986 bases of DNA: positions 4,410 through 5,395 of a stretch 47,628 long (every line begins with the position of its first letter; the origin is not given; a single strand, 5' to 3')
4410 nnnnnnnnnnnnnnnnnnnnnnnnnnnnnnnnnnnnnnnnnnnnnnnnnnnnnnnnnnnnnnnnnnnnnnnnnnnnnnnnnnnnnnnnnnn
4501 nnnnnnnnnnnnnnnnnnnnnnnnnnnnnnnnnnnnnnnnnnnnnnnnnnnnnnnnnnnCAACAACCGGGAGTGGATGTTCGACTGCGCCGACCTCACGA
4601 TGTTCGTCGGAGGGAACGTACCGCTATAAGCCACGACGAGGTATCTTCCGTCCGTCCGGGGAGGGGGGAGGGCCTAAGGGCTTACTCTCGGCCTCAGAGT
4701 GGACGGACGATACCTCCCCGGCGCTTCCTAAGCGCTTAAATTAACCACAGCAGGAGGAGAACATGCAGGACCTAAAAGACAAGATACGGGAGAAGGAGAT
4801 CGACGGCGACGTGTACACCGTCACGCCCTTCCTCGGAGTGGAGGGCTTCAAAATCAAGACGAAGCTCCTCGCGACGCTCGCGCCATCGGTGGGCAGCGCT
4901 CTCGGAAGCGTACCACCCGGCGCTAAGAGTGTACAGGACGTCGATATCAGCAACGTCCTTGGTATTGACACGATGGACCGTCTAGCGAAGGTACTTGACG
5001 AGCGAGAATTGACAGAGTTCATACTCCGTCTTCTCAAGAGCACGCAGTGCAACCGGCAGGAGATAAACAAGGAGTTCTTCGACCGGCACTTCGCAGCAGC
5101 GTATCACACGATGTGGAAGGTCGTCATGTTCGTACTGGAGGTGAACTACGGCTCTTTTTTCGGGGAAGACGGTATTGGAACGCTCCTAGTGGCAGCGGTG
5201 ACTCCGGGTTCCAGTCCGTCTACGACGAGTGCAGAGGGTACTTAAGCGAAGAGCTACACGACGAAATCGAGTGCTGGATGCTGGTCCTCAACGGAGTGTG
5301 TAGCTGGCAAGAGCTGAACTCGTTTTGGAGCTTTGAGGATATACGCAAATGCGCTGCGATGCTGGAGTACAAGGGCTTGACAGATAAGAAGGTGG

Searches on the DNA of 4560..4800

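Call 84: search_rna_families(source=window, start=4560, end=4800, threshold=evalue, max_evalue=1)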
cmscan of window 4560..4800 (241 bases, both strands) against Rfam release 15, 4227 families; matches with E-value up to 1: 1.
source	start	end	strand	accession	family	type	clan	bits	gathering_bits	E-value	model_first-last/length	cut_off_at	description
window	4633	4724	-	RF03203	mir-3070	Gene; miRNA;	-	16.2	75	0.6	1-89/89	no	mir-3070 microRNA precursor family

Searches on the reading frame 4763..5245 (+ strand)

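Call 89: search_protein_families(library=pfam, proteins=[window:4763-5245:+], max_evalue=0.001)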
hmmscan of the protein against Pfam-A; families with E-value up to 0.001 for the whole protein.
window:4763-5245:+ (160 aa): 1 family
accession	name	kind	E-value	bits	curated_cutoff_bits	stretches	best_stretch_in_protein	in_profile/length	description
PF21822.3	Phage_TAC_15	-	2.3e-19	70.6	22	1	15-135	2-122/127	Phage tail assembly chaperone protein, TAC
